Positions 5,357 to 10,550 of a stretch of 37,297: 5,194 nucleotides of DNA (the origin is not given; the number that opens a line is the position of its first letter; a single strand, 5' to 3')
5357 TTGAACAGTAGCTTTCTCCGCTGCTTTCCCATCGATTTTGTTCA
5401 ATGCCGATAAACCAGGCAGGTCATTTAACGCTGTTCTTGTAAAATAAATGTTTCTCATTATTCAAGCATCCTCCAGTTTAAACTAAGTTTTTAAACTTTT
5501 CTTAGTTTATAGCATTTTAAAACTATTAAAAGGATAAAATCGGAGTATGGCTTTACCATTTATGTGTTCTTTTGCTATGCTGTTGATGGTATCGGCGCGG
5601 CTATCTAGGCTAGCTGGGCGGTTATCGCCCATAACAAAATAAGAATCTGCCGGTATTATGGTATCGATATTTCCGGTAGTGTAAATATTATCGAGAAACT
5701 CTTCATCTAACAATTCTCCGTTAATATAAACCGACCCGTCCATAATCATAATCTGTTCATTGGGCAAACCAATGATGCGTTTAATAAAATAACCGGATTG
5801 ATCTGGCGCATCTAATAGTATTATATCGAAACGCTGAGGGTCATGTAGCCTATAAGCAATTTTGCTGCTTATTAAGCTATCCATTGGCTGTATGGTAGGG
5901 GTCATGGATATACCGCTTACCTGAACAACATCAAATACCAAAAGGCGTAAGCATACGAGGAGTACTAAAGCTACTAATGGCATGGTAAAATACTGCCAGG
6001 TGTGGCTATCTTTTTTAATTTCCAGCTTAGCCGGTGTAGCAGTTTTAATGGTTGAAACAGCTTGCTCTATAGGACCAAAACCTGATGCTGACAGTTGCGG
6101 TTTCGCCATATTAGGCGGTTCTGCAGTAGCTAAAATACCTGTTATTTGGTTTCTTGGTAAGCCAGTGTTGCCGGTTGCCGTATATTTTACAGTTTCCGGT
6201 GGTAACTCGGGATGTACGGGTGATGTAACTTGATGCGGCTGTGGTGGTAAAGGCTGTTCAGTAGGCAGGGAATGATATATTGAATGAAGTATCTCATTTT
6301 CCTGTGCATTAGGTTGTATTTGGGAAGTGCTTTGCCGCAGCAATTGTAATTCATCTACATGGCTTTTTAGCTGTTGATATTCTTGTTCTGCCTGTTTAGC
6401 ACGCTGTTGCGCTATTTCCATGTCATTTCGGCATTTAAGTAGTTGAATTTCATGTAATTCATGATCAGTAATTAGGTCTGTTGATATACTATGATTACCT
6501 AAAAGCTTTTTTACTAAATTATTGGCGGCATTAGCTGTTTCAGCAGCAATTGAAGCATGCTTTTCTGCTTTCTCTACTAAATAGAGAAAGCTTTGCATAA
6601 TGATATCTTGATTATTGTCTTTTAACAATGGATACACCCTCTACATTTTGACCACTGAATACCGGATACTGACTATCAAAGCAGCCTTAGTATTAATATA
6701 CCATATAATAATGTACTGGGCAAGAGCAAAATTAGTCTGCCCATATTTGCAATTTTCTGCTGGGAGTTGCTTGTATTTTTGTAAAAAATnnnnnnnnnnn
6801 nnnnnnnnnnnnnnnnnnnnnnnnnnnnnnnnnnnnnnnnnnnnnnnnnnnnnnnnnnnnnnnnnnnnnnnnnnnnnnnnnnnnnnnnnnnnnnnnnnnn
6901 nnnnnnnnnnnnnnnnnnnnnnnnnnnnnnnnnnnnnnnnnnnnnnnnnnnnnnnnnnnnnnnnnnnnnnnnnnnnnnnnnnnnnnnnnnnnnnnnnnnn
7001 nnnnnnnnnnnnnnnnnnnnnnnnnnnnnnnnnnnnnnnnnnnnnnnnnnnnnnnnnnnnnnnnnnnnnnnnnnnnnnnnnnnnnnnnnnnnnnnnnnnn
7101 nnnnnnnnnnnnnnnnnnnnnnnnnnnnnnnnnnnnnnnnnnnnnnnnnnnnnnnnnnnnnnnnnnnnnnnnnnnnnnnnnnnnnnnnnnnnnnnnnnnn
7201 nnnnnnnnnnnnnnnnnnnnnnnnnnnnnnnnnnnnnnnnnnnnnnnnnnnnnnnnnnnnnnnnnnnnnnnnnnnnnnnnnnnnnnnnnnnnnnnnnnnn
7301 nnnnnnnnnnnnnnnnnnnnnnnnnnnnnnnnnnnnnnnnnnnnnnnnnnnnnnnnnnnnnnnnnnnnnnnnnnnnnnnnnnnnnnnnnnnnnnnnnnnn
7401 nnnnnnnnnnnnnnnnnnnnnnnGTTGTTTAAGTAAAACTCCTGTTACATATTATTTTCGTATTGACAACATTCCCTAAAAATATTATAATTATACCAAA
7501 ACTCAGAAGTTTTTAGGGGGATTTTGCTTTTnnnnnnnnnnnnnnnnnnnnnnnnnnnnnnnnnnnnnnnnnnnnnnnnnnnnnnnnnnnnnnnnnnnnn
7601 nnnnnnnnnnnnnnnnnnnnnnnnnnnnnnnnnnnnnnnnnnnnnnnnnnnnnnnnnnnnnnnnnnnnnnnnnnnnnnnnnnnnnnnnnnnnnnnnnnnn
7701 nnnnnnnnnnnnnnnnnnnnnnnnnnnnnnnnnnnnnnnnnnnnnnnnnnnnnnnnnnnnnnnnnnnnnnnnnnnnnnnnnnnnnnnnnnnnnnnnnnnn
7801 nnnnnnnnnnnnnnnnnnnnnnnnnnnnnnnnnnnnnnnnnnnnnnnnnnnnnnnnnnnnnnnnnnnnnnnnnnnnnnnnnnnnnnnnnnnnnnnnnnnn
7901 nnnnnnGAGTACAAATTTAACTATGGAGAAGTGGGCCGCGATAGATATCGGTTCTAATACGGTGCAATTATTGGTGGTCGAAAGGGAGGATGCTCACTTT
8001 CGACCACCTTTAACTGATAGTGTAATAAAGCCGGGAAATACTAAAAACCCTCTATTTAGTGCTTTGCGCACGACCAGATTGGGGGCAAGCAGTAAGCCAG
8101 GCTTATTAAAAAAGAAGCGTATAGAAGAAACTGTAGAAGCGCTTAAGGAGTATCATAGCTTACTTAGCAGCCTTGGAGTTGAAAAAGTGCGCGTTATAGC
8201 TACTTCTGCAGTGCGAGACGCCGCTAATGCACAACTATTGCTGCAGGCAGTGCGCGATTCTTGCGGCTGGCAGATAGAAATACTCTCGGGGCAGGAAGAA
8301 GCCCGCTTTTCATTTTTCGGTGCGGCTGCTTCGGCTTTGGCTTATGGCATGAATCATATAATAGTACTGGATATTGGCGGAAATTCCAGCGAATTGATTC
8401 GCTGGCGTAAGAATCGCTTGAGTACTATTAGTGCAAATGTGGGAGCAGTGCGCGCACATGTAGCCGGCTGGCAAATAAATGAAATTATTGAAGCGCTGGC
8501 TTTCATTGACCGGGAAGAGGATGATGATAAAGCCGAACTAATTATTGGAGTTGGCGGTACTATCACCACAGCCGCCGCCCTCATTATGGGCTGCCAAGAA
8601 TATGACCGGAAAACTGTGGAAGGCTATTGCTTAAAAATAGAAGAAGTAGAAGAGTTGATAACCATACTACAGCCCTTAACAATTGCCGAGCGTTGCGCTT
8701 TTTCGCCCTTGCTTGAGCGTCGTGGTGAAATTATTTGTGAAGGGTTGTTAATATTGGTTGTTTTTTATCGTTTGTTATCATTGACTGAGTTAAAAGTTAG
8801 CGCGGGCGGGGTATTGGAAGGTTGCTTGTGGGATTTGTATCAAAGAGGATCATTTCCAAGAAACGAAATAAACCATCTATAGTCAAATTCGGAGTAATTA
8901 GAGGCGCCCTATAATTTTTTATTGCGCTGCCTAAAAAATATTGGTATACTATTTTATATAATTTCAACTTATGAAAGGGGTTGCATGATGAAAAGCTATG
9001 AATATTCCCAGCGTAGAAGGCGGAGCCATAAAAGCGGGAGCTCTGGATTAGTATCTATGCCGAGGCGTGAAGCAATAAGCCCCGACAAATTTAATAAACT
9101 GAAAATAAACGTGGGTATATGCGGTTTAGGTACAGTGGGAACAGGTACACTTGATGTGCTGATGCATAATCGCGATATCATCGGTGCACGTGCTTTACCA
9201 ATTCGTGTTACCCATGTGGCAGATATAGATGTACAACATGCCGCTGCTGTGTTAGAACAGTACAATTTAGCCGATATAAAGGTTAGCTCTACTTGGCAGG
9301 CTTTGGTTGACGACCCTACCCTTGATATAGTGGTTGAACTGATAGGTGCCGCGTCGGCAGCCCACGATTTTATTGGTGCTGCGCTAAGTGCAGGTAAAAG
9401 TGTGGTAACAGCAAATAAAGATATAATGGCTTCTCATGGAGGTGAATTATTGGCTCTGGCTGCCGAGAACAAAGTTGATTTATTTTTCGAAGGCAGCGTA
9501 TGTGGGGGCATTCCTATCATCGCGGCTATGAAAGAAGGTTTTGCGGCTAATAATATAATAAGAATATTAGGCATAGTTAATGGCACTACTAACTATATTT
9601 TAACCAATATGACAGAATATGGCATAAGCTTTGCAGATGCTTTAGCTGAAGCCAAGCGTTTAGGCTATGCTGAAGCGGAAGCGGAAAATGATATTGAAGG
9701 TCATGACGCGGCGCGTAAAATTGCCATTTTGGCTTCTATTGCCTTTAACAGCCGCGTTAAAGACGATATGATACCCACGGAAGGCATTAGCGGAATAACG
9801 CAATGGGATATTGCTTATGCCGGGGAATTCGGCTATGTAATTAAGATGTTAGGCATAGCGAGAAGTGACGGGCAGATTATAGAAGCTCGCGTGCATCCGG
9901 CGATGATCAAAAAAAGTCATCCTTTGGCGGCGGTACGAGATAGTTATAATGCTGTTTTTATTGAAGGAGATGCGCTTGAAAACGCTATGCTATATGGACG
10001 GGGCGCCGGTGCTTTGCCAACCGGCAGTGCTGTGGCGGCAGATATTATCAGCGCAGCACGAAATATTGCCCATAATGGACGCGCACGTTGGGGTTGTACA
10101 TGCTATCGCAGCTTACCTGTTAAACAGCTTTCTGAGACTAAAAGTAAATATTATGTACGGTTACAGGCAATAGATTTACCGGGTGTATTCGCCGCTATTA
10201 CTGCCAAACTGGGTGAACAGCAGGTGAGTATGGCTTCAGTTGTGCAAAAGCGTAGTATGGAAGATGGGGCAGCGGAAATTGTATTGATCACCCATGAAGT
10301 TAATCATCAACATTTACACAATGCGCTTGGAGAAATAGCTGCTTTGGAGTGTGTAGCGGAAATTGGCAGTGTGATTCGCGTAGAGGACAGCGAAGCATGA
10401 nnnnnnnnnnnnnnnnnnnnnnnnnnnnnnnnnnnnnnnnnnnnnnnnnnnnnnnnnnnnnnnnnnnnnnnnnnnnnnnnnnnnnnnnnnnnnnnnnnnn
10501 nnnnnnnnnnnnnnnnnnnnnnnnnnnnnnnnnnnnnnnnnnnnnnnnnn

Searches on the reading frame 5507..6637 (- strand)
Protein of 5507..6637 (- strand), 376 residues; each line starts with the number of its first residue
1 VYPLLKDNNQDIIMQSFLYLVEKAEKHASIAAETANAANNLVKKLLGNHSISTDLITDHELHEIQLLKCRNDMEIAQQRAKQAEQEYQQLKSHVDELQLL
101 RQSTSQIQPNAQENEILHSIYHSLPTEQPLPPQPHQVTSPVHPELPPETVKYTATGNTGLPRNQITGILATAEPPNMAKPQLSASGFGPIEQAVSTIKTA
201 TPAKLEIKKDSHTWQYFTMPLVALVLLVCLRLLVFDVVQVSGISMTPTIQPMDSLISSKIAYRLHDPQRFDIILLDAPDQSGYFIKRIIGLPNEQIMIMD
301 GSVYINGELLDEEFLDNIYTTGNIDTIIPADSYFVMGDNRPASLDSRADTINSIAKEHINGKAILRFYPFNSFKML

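Call 90: search_protein_families(library=pfam, proteins=[window:5507-6637:-], max_evalue=0.00001)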
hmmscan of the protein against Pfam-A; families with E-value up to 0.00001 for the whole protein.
window:5507-6637:- (376 aa): 1 family
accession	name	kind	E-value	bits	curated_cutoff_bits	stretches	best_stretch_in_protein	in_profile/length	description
PF10502.14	Peptidase_S26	-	2.6e-36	125.5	22.9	1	216-368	4-168/168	Signal peptidase, peptidase S26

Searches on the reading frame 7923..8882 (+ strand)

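Call 90: search_protein_families(library=pfam, proteins=[window:7923-8882:+], max_evalue=0.00001)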
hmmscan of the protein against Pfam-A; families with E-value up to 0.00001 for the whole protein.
window:7923-8882:+ (319 aa): 1 family
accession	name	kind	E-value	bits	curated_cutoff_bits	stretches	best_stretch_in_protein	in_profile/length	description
PF02541.22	Ppx-GppA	-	3.4e-43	148.5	27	1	43-305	12-281/285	Ppx/GppA phosphatase family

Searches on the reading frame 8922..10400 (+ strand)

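Call 90: search_protein_families(library=pfam, proteins=[window:8922-10400:+], max_evalue=0.00001)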
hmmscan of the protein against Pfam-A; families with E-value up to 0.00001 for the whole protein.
window:8922-10400:+ (492 aa): 3 families
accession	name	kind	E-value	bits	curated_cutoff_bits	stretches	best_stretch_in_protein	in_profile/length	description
PF00742.24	Homoserine_dh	-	2.8e-62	210.1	22.9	1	198-376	1-173/173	Homoserine dehydrogenase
PF03447.22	NAD_binding_3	-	2.8e-18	67.2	24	1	68-190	1-116/116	Homoserine dehydrogenase, NAD binding domain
PF01842.31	ACT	-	1.6e-08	34.6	27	1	410-476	1-65/66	ACT domain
